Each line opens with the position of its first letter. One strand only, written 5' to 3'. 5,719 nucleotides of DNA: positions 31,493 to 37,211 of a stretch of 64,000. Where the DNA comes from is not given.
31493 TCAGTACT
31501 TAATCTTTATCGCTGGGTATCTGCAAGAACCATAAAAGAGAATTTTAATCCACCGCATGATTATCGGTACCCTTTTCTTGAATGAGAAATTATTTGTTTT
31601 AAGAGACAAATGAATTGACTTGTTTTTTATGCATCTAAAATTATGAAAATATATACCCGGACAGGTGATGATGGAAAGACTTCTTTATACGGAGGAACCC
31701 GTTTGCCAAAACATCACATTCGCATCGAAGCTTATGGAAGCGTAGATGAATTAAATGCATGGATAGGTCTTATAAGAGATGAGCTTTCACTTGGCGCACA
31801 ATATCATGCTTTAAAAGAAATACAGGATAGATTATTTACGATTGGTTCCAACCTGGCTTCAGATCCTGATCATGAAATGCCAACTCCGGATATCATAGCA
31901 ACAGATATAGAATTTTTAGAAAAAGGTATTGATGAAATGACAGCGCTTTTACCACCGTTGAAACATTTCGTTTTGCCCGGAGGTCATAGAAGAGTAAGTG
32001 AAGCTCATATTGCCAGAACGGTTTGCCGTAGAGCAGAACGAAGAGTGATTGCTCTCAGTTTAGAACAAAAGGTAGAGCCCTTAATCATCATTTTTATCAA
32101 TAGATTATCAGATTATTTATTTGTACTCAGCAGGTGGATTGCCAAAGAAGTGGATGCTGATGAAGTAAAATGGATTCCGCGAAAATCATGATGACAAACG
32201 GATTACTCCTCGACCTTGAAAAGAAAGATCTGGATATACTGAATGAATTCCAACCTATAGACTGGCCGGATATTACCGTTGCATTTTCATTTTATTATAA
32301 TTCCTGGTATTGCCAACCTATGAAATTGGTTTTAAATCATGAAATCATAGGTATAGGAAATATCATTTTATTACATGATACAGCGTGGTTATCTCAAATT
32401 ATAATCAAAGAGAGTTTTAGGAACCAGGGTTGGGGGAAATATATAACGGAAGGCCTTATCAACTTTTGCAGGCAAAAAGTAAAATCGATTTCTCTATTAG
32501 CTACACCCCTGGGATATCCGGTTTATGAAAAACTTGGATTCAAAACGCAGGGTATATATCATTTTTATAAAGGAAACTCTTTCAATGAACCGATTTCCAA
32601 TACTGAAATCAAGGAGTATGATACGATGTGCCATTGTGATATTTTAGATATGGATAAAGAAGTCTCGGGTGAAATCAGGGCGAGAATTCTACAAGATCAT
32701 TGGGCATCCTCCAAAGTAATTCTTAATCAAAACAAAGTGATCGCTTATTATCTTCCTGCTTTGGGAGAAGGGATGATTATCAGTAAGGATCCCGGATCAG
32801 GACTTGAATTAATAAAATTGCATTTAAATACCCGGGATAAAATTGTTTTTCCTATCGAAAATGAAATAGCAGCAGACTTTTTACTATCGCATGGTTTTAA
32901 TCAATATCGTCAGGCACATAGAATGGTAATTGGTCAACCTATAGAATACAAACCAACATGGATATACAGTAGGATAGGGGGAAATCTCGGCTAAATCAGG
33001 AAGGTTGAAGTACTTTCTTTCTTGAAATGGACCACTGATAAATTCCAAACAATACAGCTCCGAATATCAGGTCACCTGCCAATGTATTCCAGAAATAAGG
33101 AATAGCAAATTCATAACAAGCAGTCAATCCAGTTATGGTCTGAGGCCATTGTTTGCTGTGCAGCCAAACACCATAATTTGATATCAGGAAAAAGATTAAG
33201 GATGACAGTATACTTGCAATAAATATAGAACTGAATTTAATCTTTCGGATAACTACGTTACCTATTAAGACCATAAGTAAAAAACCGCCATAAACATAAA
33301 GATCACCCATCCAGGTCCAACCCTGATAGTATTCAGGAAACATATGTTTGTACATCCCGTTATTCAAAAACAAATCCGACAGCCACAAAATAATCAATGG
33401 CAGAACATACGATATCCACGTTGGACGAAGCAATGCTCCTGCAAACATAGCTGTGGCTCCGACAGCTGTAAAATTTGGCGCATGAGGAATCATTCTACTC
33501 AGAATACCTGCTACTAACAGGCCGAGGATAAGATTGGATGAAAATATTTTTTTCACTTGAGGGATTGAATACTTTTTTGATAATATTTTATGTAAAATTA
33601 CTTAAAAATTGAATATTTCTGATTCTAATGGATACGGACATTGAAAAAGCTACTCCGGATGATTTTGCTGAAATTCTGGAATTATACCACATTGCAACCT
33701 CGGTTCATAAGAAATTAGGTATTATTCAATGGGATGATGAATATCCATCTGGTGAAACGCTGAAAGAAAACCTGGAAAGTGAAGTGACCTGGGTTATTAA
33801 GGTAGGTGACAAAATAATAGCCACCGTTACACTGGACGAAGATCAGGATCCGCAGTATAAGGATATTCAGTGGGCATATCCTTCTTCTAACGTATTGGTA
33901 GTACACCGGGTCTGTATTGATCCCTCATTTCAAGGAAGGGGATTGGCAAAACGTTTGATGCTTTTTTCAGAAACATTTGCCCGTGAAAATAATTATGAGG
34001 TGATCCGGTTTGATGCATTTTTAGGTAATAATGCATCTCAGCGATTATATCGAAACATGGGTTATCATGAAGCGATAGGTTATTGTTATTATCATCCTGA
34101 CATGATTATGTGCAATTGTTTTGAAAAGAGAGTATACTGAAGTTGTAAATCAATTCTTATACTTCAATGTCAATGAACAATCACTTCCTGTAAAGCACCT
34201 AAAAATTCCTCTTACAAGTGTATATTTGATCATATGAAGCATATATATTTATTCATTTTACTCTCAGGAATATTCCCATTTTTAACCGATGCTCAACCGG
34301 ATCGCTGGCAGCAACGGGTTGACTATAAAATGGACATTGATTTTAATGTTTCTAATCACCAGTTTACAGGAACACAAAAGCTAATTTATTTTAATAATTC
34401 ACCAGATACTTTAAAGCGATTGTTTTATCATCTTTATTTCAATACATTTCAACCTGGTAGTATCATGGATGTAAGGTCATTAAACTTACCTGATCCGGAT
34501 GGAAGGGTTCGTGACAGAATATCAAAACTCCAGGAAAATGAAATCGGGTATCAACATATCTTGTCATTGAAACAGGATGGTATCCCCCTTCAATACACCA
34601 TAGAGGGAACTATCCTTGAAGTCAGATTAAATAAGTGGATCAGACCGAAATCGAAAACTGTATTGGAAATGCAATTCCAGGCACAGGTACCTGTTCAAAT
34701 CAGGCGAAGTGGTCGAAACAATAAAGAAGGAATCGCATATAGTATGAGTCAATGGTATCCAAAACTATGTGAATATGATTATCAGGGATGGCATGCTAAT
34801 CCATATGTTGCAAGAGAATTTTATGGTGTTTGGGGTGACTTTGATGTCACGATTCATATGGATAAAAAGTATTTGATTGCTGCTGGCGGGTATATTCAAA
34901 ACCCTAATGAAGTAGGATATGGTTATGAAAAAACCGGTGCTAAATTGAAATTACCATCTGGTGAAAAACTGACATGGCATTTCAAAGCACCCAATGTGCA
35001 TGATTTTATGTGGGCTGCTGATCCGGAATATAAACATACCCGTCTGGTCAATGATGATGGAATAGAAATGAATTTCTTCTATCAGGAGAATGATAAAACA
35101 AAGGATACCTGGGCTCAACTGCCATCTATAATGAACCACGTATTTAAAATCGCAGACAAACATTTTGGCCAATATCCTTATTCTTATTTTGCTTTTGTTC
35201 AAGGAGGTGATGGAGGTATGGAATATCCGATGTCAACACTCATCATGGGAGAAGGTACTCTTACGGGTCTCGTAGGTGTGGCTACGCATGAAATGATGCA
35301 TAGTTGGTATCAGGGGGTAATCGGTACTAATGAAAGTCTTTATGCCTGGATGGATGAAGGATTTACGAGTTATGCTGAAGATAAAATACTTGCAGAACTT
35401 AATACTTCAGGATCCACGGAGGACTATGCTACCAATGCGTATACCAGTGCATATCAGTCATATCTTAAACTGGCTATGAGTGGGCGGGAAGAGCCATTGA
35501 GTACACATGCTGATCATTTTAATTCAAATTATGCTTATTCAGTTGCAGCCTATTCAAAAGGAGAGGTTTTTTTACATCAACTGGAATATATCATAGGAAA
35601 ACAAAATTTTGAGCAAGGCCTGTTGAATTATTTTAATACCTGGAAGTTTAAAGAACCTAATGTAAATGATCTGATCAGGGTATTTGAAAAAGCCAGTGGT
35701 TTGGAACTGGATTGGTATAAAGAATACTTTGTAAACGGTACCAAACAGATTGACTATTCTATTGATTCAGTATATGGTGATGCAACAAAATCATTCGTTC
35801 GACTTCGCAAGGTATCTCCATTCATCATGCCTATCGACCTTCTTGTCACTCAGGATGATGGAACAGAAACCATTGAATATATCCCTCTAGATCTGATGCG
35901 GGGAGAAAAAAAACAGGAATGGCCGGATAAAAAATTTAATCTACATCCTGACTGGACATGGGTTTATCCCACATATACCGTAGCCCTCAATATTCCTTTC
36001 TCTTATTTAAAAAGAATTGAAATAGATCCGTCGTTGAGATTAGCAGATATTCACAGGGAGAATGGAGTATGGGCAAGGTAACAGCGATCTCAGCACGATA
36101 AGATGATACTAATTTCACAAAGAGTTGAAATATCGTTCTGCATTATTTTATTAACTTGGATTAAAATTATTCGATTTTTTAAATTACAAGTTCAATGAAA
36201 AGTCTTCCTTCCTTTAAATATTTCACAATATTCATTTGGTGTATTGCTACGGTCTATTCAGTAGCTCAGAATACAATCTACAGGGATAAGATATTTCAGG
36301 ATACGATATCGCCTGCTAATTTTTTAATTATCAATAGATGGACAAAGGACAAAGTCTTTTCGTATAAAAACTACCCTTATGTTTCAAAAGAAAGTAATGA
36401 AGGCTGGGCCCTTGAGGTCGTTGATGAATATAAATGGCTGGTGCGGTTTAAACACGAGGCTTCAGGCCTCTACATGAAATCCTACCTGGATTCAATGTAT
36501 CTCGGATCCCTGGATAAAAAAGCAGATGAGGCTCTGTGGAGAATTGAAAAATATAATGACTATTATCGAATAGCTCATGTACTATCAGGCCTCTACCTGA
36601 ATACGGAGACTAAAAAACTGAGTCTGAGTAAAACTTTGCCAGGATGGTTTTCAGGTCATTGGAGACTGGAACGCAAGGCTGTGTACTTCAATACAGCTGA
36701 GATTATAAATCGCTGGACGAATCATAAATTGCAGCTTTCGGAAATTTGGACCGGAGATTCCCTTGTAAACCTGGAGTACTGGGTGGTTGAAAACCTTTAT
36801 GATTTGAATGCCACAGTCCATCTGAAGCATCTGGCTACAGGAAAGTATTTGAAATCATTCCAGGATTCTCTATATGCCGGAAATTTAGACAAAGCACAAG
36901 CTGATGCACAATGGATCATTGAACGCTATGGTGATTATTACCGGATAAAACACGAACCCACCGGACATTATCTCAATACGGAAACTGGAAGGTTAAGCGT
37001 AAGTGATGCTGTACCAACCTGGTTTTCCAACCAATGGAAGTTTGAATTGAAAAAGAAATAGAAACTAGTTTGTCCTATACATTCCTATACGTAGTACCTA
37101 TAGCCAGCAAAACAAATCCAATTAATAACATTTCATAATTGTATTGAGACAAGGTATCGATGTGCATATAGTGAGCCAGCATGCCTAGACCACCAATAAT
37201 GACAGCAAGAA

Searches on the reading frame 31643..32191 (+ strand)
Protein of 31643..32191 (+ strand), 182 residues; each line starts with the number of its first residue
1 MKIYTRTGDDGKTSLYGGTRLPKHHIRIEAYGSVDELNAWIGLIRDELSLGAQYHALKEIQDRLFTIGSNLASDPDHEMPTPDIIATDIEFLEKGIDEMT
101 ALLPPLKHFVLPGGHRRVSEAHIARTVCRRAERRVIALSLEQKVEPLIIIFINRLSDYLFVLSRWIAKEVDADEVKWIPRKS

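Call 53: search_protein_families(library=pfam, proteins=[window:31643-32191:+], max_evalue=0.00001)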
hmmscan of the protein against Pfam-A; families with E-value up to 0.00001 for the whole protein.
window:31643-32191:+ (182 aa): 1 family
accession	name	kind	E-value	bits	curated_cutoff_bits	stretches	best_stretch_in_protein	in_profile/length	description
PF01923.23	Cob_adeno_trans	-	1.6e-60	204.5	24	1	3-166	1-171/171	Cobalamin adenosyltransferase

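Call 73: search_protein_families(library=ncbifam, proteins=[window:31643-32191:+], max_evalue=1e-10)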
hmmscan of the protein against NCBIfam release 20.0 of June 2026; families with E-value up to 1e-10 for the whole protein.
window:31643-32191:+ (182 aa): 1 family
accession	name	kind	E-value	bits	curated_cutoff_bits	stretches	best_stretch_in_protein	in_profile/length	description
TIGR00636.1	PduO_Nterm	equivalog_domain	9e-54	181.7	108.45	1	4-177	1-170/171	cob(I)yrinic acid a,c-diamide adenosyltransferase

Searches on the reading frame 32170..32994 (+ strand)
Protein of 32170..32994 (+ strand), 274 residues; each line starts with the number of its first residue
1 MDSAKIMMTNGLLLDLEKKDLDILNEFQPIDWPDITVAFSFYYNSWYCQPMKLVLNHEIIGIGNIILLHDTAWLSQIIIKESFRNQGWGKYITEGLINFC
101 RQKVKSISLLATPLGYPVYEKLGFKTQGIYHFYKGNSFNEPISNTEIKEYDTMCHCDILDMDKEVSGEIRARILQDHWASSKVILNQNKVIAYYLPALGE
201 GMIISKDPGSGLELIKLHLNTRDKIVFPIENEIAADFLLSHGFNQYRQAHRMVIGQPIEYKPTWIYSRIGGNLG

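Call 53: search_protein_families(library=pfam, proteins=[window:32170-32994:+], max_evalue=0.00001)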
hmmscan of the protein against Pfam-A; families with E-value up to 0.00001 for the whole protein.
window:32170-32994:+ (274 aa): 3 families
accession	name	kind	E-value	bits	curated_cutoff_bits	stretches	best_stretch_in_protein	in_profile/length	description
PF13673.13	Acetyltransf_10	-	1.8e-07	31.7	23.6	1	56-128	39-111/128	Acetyltransferase (GNAT) domain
PF13508.13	Acetyltransf_7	-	2.5e-06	28.2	27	1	56-125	11-83/84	Acetyltransferase (GNAT) domain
PF00583.31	Acetyltransf_1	-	8e-06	26.6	20.7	0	48-124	37-116/116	Acetyltransferase (GNAT) family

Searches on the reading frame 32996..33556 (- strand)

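Call 53: search_protein_families(library=pfam, proteins=[window:32996-33556:-], max_evalue=0.00001)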
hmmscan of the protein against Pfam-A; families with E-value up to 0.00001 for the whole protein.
window:32996-33556:- (186 aa): 1 family
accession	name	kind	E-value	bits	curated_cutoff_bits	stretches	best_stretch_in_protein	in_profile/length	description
PF20221.3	DUF6580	-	2.6e-49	168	27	1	9-176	9-155/162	Family of unknown function (DUF6580)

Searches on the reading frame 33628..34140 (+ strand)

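Call 53: search_protein_families(library=pfam, proteins=[window:33628-34140:+], max_evalue=0.00001)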
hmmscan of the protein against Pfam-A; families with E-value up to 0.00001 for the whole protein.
window:33628-34140:+ (170 aa): 4 families
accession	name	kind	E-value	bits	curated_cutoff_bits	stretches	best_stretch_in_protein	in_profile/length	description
PF00583.31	Acetyltransf_1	-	9e-17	61.9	20.7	1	44-146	22-116/116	Acetyltransferase (GNAT) family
PF13508.13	Acetyltransf_7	-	1.5e-12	48.2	27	1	51-148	2-84/84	Acetyltransferase (GNAT) domain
PF13673.13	Acetyltransf_10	-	8.3e-09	35.9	23.6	1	29-148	7-109/128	Acetyltransferase (GNAT) domain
PF17013.11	Acetyltransf_15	-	5.5e-06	26.4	35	0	57-163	42-152/210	Putative acetyl-transferase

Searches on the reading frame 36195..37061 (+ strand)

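Call 54: search_protein_families(library=pfam, proteins=[window:36195-37061:+], max_evalue=0.00001)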
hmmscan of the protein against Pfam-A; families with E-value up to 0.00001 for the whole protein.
window:36195-37061:+ (288 aa): 2 families
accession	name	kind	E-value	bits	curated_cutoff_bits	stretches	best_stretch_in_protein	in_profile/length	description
PF14200.12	RicinB_lectin_2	-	6.4e-09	36.8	25.6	0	196-265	5-78/89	Ricin-type beta-trefoil lectin domain-like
PF02815.25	MIR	-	3e-08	34.2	25.6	0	204-224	67-87/185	MIR domain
